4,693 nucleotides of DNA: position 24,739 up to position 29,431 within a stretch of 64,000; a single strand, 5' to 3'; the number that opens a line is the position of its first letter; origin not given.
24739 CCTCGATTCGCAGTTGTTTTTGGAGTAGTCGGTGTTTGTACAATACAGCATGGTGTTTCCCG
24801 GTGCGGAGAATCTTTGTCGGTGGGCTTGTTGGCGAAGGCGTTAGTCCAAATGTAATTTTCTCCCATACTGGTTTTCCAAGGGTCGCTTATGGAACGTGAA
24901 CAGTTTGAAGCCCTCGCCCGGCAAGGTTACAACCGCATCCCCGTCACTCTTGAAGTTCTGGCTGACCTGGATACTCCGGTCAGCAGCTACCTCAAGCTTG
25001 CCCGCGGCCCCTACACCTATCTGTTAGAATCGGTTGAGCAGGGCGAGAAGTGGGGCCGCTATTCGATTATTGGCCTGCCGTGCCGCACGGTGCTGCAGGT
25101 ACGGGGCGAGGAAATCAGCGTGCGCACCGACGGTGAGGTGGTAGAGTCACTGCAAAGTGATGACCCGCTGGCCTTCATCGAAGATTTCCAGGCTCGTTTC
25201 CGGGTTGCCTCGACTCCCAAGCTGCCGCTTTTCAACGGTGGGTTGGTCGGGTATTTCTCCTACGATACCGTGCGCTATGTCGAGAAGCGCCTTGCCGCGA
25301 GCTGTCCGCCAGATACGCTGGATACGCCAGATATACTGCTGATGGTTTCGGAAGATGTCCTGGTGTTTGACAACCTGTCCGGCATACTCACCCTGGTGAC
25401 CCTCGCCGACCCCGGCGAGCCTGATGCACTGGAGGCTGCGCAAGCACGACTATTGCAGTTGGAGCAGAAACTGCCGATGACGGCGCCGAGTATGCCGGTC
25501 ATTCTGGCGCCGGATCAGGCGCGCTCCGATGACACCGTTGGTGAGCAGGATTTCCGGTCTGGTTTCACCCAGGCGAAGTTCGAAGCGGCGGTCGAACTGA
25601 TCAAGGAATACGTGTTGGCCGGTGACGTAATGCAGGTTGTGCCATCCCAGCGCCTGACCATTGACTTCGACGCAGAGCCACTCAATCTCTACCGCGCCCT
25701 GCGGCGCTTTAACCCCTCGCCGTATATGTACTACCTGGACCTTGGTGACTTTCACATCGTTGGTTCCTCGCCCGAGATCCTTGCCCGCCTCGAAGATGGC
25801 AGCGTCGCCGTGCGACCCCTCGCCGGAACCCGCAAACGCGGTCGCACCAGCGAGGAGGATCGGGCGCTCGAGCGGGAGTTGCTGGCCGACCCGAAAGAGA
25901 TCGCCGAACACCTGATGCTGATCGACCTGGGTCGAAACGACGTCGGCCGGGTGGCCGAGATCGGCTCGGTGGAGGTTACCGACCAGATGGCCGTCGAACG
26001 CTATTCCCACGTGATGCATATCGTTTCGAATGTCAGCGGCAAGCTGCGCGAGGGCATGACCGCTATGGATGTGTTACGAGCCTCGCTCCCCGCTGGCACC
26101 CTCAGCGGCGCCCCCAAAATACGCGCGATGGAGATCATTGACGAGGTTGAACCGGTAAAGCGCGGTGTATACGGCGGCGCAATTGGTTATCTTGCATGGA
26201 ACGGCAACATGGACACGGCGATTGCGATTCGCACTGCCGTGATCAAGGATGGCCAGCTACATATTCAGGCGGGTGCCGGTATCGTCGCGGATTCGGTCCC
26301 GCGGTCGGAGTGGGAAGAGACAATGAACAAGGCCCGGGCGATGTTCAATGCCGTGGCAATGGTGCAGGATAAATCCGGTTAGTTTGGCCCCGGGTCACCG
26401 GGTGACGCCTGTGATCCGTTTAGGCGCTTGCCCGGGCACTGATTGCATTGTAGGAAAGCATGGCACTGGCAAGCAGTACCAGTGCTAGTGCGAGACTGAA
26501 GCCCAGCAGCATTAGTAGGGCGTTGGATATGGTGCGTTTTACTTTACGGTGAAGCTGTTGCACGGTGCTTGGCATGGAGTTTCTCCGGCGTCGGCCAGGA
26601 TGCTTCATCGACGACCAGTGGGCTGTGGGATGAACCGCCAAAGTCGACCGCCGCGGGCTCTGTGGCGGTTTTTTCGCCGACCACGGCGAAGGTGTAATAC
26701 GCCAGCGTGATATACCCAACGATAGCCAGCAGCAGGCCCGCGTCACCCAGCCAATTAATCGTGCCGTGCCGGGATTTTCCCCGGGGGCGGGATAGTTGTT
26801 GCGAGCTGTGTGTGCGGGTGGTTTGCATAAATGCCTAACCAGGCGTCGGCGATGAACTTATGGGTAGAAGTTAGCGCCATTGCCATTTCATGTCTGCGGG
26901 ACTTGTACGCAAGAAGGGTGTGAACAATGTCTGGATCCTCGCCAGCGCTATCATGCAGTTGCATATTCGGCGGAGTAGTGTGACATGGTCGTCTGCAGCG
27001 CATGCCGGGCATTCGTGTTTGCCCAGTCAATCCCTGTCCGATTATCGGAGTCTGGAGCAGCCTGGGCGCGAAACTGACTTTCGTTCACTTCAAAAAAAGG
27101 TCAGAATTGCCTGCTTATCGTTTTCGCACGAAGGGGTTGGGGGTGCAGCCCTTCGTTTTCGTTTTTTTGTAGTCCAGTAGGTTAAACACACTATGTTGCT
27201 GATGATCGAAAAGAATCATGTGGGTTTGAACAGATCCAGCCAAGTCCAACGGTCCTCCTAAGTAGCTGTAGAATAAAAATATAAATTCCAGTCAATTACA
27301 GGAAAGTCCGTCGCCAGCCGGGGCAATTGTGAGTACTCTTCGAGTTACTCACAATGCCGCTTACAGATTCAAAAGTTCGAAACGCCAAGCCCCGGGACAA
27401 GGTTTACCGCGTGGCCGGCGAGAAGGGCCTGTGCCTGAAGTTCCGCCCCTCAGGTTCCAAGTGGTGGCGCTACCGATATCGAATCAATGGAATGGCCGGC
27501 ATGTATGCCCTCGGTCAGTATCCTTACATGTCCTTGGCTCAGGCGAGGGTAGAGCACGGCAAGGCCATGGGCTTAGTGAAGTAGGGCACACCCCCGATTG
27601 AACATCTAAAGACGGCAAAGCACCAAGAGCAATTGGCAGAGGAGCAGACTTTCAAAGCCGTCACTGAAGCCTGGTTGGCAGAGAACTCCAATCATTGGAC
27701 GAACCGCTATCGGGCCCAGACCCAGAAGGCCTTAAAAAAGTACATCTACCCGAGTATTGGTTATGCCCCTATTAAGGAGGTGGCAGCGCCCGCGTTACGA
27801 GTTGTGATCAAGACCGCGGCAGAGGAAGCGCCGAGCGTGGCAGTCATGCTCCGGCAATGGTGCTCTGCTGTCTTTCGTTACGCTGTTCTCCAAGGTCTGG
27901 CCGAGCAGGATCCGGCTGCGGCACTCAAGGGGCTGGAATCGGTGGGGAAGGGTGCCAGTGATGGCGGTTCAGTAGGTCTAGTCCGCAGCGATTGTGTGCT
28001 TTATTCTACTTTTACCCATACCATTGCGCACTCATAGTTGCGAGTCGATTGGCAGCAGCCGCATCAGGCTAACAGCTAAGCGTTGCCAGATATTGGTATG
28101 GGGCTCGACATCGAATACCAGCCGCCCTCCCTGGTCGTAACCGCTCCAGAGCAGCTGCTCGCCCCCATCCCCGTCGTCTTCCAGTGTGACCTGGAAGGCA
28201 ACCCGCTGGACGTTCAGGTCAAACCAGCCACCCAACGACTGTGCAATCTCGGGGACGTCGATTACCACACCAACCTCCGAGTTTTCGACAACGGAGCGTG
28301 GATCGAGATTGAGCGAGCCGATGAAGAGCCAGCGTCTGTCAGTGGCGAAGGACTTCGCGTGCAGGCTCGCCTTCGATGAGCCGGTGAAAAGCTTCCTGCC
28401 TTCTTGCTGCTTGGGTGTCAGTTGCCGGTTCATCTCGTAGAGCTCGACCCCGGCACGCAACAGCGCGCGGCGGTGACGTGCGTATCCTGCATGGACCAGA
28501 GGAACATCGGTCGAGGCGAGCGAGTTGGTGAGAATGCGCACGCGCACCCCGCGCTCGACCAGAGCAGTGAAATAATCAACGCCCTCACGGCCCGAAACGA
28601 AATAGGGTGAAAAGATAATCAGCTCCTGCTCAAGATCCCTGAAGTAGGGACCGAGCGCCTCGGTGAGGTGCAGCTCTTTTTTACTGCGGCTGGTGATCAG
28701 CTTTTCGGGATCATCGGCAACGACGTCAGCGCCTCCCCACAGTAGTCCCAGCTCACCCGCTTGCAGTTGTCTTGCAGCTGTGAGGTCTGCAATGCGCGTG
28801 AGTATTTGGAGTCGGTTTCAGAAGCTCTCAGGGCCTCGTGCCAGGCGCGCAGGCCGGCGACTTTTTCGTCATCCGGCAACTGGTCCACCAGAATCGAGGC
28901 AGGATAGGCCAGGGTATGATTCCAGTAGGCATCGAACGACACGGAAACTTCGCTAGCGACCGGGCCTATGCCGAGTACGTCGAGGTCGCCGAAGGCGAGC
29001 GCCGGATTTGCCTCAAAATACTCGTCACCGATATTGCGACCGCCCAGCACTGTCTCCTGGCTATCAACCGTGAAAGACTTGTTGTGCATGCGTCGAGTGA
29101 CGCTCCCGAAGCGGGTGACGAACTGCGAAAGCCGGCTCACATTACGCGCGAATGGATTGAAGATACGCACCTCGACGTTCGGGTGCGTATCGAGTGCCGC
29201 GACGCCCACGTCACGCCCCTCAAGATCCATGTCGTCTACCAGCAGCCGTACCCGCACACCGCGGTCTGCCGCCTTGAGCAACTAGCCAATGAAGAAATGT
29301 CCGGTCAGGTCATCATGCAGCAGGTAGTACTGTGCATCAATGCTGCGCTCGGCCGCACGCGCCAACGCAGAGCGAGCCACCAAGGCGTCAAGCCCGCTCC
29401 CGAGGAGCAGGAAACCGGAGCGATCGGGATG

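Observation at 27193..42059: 14.9-kb integrase island inserted exactly at the trpG start codon, in the trpE-trpG gap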

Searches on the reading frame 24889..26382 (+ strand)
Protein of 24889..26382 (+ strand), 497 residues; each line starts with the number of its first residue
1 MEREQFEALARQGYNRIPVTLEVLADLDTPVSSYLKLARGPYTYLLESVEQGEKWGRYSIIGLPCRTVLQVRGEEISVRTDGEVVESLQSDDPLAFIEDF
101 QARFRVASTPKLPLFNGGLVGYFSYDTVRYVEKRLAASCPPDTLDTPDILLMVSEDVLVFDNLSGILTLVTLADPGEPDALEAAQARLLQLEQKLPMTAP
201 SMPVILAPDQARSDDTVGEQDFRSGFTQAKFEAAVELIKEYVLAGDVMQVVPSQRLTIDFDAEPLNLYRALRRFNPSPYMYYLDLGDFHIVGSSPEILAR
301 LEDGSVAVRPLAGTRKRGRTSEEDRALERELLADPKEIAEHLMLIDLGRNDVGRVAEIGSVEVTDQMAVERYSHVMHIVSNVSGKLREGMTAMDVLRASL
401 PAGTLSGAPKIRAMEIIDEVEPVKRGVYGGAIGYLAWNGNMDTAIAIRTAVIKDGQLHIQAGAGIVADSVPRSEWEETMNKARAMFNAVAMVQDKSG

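Call 8: search_protein_families(library=pfam, proteins=[window:24889-26382:+], max_evalue=0.01)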
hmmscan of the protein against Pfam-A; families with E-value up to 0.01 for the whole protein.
window:24889-26382:+ (497 aa): 2 families
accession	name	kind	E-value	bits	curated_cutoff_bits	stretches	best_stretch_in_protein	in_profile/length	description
PF00425.24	Chorismate_bind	-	5.7e-94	314.9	27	1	228-481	2-257/257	chorismate binding enzyme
PF04715.19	Anth_synt_I_N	-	5.5e-36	124.3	23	1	26-168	1-139/140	Anthranilate synthase component I, N terminal region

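Call 15: find_related_loci(query=window:24889-26382:+, collection=genome_contigs, flank=10000)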
Query window:24889-26382:+ (497 aa) in genome_contigs; peptide patterns used: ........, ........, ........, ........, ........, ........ (x = any residue, [..] = any of these).
600 stretches matched a pattern (row limit reached: there are more); 551 encode a relative of the query (tblastn E <= 1e-3); the best 80 are kept; 80 distinct loci.
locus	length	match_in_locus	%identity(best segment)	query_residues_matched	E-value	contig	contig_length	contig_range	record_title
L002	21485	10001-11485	93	1-495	0e+0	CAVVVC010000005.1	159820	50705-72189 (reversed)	MAG: uncultured Gammaproteobacteria bacterium isolate MFD03804.bin.1.232 genome assembly, contig: contig_10644, whole ge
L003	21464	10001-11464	69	1-491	0e+0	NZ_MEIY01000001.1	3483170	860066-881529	Marinobacter sp. X15-166B scaffold00001, whole genome shotgun sequence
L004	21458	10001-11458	70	1-491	0e+0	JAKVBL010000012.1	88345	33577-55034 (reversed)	MAG: Oleiphilaceae bacterium isolate ALOHA_ZT_27 ZT-Oleiphilaceae-1_12, whole genome shotgun sequence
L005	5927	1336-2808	69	1-494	0e+0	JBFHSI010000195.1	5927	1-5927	MAG: Marinobacter sp. isolate Mix_sand08.2021.06.Z.70 k141_1290495_length_5927_cov_8.0000, whole genome shotgun sequence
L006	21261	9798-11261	68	1-493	0e+0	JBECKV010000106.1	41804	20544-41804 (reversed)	MAG: Porticoccaceae bacterium isolate ETDI28 k127_2285709, whole genome shotgun sequence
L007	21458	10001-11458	69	1-493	0e+0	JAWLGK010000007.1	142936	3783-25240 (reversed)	MAG: Gammaproteobacteria bacterium isolate 30dZY2.bin.105 NODE_241_length_142936_cov_31.311726, whole genome shotgun seq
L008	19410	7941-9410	73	1-493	0e+0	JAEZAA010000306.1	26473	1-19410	MAG: Proteobacteria bacterium isolate OH_CBrB_123 k127_433621, whole genome shotgun sequence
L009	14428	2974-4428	69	1-491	0e+0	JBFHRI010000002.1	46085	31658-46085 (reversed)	MAG: Oleiphilaceae bacterium isolate Mix_sand08.2021.06.Z.36 k141_3063658_length_46085_cov_9.2233, whole genome shotgun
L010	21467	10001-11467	67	1-493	0e+0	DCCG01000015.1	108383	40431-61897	MAG TPA_asm: Thalassolituus sp. UBA1087 UBA1087_contig_95, whole genome shotgun sequence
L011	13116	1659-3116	69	1-491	0e+0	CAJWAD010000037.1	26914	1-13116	MAG TPA_asm: uncultured Oleiphilus sp. isolate SRR5469033_bin.29_MetaBAT_v2.12.1_MAG genome assembly, contig: NODE_1229_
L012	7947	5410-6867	68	1-491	0e+0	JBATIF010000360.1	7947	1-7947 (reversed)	MAG: Gammaproteobacteria bacterium isolate MFD10279_ilm_asm_bin30 k127_180213, whole genome shotgun sequence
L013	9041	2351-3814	68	1-494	0e+0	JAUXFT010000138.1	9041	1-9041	MAG: Aestuariirhabdus sp. isolate CSMAG_2910 CSMAG_2910_k117_8518722_length_9041_cov_46.0000, whole genome shotgun seque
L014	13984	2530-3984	68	1-491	0e+0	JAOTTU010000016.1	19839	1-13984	MAG: Gammaproteobacteria bacterium isolate 13_July_SF_Bin31 13_July_SF_Bin31_scaffold_893_c1, whole genome shotgun seque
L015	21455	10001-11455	68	1-490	0e+0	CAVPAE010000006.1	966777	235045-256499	MAG: uncultured Gammaproteobacteria bacterium isolate MFD09964.bin.1.155 genome assembly, contig: contig_2354, whole gen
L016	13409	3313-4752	67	1-488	0e+0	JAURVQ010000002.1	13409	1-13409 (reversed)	MAG: Gammaproteobacteria bacterium isolate E1_concoct.bin.78 E1_k141_61617, whole genome shotgun sequence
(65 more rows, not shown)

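Call 20: search_protein_families(library=pfam, proteins=[L002:12366-15080:+, L002:15134-15736:+, L002:15738-17195:+, L002:17192-18274:+, L002:18280-19521:+, L002:19812-20390:+, L002:11507-11863:-, L002:11658-11975:-], max_evalue=0.01)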
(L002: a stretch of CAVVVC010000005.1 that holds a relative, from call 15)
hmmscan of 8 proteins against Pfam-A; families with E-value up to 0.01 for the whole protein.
L002:12366-15080:+ (904 aa): 0 families

L002:15134-15736:+ (200 aa): 1 family
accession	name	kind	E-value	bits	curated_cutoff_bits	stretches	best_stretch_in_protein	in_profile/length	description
PF00857.26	Isochorismatase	-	1.1e-28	101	27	1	29-177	2-174/175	Isochorismatase domain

L002:15738-17195:+ (485 aa): 2 families
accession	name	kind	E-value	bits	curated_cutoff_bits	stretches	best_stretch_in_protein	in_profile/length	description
PF02913.24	FAD-oxidase_C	-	1.1e-71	241.9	21.2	1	220-459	2-247/248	FAD linked oxidases, C-terminal domain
PF01565.28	FAD_binding_4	-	1.5e-38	132.1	26.4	1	45-183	1-138/139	FAD binding domain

L002:17192-18274:+ (360 aa): 2 families
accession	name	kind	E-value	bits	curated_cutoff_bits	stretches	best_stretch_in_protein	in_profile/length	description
PF01565.28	FAD_binding_4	-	5e-18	65.6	26.4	1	11-138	11-138/139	FAD binding domain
PF02913.24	FAD-oxidase_C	-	2.3e-05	24.7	21.2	1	329-352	224-247/248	FAD linked oxidases, C-terminal domain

L002:18280-19521:+ (413 aa): 12 families
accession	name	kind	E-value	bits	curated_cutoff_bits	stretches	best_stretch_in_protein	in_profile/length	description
PF02754.22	CCG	-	7.1e-25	87.4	20.6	2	174-256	4-84/85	Cysteine-rich domain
PF13183.11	Fer4_8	-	1.2e-12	48.6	27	1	22-89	2-68/68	4Fe-4S dicluster domain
PF13534.11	Fer4_17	-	1e-09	39.2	22.2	1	24-89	1-60/61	4Fe-4S dicluster domain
PF12838.12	Fer4_7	-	1.5e-09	38.6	27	1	24-89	1-52/52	4Fe-4S dicluster domain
PF12837.12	Fer4_6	-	1e-06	28.8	25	1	73-89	7-23/24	4Fe-4S binding domain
PF13237.11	Fer4_10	-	4.6e-06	26.9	25.5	2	23-86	7-53/53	4Fe-4S dicluster domain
PF13484.11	Fer4_16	-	4.3e-05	24.7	30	1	25-87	2-65/66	4Fe-4S double cluster binding domain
PF00037.32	Fer4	-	7.3e-05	22.9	21.1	0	73-88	6-21/24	4Fe-4S binding domain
PF12797.12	Fer4_2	-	0.00011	22.3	24.5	1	72-87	7-22/22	4Fe-4S binding domain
PF13187.11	Fer4_9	-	0.00046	20.6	27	0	25-88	2-50/52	4Fe-4S dicluster domain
PF12800.12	Fer4_4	-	0.00098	19.7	24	0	73-88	2-17/17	4Fe-4S binding domain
PF13746.11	Fer4_18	-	0.0015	19.2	27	0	64-91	50-77/114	4Fe-4S dicluster domain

L002:19812-20390:+ (192 aa): 2 families
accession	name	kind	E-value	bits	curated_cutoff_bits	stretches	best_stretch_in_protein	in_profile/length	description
PF00117.34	GATase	-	5.2e-59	199.5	22.8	1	3-190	1-187/190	Glutamine amidotransferase class-I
PF07722.19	Peptidase_C26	-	2.2e-07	31.3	20.5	1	65-175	97-219/219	Peptidase C26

L002:11507-11863:- (118 aa): 0 families

L002:11658-11975:- (105 aa): 0 families

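Call 29: find_encoding_contigs(protein=window:24889-26382:+, flank=10000, max_places=10)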
Protein window:24889-26382:+ (497 aa): no gene with exactly this product is on record in the collection.

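Call 118: find_related_loci(query=window:24889-26382:+, collection=viral_contigs, flank=6000)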
Query window:24889-26382:+ (497 aa) in viral_contigs; peptide patterns used: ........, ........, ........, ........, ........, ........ (x = any residue, [..] = any of these).
23 stretches matched a pattern, but none encodes a relative of the query by tblastn (E <= 1e-3).

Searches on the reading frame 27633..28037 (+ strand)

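Call 8: search_protein_families(library=pfam, proteins=[window:27633-28037:+], max_evalue=0.01)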
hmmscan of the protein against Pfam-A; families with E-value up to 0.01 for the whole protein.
window:27633-28037:+ (134 aa): 2 families
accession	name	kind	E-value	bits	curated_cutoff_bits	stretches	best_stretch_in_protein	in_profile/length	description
PF22022.2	Phage_int_M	-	3.6e-25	88.5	27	1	7-100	1-95/96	Phage integrase central domain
PF14659.12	Phage_int_SAM_3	-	0.00021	21.9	22.6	1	6-51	1-46/58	Phage integrase, N-terminal SAM-like domain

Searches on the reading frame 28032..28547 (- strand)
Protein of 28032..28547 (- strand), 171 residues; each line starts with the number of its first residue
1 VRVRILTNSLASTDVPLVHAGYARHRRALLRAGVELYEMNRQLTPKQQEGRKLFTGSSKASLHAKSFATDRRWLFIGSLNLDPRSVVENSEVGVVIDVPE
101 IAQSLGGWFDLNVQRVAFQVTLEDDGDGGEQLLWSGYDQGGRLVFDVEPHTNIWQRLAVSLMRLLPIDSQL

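Call 8: search_protein_families(library=pfam, proteins=[window:28032-28547:-], max_evalue=0.01)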
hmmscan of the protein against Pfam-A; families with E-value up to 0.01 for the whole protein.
window:28032-28547:- (171 aa): 2 families
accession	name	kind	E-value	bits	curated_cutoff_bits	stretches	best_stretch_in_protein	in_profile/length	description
PF13091.12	PLDc_2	-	2.2e-15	57.1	27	1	2-110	38-129/132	PLD-like domain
PF00614.28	PLDc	-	0.00034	20.9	21.9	1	61-85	4-28/28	Phospholipase D Active site motif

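Call 95: search_protein_families(library=ncbifam, proteins=[window:28032-28547:-], max_evalue=0.001)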
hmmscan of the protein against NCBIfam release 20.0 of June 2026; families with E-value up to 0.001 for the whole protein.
window:28032-28547:- (171 aa): 3 families
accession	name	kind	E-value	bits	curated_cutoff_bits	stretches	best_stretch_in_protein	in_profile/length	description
NF038319.1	DISARM_DrmC_I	equivalog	3.1e-09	36.7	133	1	4-106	138-228/236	DISARM system phospholipase D-like protein DrmC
NF008427.0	PRK11263.1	equivalog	4.3e-06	26.1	281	1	59-109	286-336/409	cardiolipin synthase ClsB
TIGR04265.1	bac_cardiolipin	equivalog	0.00039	19.5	290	0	59-114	397-452/483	cardiolipin synthase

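Call 96: search_protein_families(library=padloc, proteins=[window:28032-28547:-], max_evalue=0.001)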
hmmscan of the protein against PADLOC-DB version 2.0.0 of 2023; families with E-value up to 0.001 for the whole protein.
window:28032-28547:- (171 aa): 18 families
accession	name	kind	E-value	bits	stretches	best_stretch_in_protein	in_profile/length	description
PDLC02607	DrmC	-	1.1e-10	39.3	1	48-110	189-251/265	DrmC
PDLC02597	DrmC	-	3.1e-09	35.1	1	50-108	172-237/242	DrmC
PDLC02614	DrmC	-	9.6e-08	30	1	56-103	95-142/153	DrmC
PDLC02605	DrmC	-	9.5e-07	26.7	1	34-110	188-257/270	DrmC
PDLC02587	DrmC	-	2e-06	25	1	55-116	198-259/267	DrmC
PDLC02606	DrmC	-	2.5e-06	25.4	1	34-105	106-166/182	DrmC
PDLC02585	DrmC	-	4.1e-06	24.6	1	58-105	190-237/253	DrmC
PDLC02598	DrmC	-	1.9e-05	22.8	1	63-105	4-46/61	DrmC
PDLC02588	DrmC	-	2.5e-05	22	1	57-101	188-232/256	DrmC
PDLC02595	DrmC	-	0.00011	20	1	57-111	204-257/269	DrmC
PDLC02616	DrmC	-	0.00015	19.4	1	59-110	162-213/224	DrmC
PDLC02591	DrmC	-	0.00017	18.9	1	58-105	196-243/260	DrmC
PDLC03829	ZacB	-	0.00018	18.5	1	34-98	273-336/586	-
PDLC02608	DrmC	-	0.00032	18.5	1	59-105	98-144/162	DrmC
PDLC02609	DrmC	-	0.00051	18.1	1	56-105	176-225/241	DrmC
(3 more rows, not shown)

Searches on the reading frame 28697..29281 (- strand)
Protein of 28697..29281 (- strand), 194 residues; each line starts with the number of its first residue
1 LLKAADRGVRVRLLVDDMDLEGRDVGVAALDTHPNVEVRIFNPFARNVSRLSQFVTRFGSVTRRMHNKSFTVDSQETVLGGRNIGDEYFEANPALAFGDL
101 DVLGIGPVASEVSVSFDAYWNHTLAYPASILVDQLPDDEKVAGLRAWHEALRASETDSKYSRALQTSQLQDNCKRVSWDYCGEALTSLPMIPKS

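Call 95: search_protein_families(library=ncbifam, proteins=[window:28697-29281:-], max_evalue=0.001)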
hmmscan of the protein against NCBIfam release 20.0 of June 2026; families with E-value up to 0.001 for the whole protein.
window:28697-29281:- (194 aa): 2 families
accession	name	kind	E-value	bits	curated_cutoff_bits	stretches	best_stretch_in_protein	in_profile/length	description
NF008427.0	PRK11263.1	equivalog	3.2e-08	33.1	281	1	1-116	55-163/409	cardiolipin synthase ClsB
TIGR04265.1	bac_cardiolipin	equivalog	1.4e-06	27.5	290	1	3-123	167-280/483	cardiolipin synthase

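Call 96: search_protein_families(library=padloc, proteins=[window:28697-29281:-], max_evalue=0.001)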
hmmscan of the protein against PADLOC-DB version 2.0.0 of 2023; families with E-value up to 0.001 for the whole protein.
window:28697-29281:- (194 aa): 0 families
